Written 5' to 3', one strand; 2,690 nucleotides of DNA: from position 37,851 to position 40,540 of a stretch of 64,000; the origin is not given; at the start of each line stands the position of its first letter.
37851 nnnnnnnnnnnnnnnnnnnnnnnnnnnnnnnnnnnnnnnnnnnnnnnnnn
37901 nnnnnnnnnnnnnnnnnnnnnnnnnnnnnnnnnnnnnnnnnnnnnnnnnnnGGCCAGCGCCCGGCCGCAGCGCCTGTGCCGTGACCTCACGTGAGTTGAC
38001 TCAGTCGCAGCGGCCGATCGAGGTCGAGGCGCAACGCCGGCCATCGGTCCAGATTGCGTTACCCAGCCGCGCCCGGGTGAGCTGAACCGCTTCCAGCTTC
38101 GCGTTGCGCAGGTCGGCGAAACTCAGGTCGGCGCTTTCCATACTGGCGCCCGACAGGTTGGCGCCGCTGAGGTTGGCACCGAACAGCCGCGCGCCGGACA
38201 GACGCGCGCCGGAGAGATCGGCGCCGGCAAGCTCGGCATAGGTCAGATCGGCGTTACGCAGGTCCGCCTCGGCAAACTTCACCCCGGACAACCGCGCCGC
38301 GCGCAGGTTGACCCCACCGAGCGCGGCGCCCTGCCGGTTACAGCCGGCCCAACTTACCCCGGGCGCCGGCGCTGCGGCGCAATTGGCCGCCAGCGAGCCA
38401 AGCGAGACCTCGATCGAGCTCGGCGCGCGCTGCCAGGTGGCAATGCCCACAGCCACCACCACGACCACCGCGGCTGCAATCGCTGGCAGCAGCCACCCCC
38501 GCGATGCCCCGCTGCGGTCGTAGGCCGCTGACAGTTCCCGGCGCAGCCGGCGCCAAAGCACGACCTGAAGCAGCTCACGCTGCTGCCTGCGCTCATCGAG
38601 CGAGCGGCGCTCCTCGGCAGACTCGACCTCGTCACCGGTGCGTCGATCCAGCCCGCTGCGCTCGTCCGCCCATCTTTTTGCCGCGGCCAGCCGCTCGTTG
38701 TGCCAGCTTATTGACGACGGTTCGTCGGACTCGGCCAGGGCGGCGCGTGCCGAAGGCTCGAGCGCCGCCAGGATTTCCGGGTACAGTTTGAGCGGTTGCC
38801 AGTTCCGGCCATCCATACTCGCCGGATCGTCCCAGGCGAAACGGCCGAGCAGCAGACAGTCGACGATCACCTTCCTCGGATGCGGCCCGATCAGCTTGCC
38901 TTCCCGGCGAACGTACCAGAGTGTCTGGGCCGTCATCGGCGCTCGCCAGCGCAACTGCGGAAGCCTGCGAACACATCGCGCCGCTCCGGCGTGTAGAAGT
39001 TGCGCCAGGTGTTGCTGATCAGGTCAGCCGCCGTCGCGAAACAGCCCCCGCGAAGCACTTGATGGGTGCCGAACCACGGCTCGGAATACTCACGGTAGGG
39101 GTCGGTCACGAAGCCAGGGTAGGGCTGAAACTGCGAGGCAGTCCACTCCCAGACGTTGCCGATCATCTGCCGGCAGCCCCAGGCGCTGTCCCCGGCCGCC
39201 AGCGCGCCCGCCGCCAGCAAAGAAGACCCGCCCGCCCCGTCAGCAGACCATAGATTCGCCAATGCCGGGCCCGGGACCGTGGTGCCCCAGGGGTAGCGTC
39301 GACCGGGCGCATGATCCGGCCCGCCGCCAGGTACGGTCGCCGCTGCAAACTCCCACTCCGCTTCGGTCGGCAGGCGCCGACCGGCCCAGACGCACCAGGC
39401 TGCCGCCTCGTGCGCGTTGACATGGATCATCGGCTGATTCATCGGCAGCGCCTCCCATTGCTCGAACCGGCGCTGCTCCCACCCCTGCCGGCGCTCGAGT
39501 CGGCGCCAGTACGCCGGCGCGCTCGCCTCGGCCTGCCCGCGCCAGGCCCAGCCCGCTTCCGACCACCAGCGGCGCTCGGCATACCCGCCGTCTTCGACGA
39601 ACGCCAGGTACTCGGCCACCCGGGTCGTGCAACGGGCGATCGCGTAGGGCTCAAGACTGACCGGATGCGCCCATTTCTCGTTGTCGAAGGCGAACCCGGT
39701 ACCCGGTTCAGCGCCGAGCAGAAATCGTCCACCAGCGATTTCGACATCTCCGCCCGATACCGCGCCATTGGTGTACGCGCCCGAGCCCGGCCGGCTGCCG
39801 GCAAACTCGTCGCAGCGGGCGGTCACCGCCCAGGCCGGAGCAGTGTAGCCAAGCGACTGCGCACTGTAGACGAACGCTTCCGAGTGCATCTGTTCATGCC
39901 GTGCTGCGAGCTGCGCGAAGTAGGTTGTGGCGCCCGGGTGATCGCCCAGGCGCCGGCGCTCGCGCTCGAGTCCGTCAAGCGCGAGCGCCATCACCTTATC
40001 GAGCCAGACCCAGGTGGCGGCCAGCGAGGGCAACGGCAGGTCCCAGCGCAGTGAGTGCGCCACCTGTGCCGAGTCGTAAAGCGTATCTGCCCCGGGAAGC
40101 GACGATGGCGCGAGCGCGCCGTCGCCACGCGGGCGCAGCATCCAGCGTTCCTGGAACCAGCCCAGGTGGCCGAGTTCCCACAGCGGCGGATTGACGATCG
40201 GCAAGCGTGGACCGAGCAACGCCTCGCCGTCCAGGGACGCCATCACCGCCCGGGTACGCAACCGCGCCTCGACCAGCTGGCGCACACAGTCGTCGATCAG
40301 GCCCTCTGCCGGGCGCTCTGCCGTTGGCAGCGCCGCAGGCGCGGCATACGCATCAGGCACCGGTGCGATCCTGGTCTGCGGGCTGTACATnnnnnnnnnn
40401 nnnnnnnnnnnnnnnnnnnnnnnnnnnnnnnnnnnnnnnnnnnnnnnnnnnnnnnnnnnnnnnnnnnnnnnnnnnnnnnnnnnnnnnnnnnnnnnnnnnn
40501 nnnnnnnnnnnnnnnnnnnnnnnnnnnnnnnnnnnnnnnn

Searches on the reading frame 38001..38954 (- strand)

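Call 40: search_protein_families(library=pfam, proteins=[window:38001-38954:-], max_evalue=0.00001)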
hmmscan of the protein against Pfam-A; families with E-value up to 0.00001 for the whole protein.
window:38001-38954:- (317 aa): 3 families
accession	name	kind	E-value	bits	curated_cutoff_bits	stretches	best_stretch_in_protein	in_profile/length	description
PF00805.28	Pentapeptide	-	1.4e-23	82.5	20.2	2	216-254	2-40/40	Pentapeptide repeats (8 copies)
PF13576.12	Pentapeptide_3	-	3.9e-09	37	27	0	253-295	2-47/48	Pentapeptide repeats (9 copies)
PF13599.13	Pentapeptide_4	-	3.3e-08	33.9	38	0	254-304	10-60/78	Pentapeptide repeat region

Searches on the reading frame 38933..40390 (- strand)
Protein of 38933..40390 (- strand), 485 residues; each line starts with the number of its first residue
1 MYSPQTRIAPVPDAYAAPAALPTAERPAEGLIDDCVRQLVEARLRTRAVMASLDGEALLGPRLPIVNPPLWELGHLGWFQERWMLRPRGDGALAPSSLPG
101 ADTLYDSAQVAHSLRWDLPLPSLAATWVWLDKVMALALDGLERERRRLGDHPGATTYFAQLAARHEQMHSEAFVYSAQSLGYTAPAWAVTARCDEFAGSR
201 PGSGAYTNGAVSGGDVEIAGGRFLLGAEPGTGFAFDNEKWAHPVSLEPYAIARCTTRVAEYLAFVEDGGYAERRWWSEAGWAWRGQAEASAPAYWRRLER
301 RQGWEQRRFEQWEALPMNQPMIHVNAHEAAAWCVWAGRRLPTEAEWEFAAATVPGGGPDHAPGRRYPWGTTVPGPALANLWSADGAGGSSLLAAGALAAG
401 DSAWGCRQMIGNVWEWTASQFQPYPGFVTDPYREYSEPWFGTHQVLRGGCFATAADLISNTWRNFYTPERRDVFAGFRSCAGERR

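Call 40: search_protein_families(library=pfam, proteins=[window:38933-40390:-], max_evalue=0.00001)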
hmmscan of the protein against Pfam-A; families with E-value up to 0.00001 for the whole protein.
window:38933-40390:- (485 aa): 2 families
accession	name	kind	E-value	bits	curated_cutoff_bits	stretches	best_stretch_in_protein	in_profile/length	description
PF03781.23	FGE-sulfatase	-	1.7e-42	146.3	23.3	1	216-478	6-252/255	Sulfatase-modifying factor enzyme 1-like domain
PF12867.12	DinB_2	-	2.1e-09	38.4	24.8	1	38-169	1-124/128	DinB superfamily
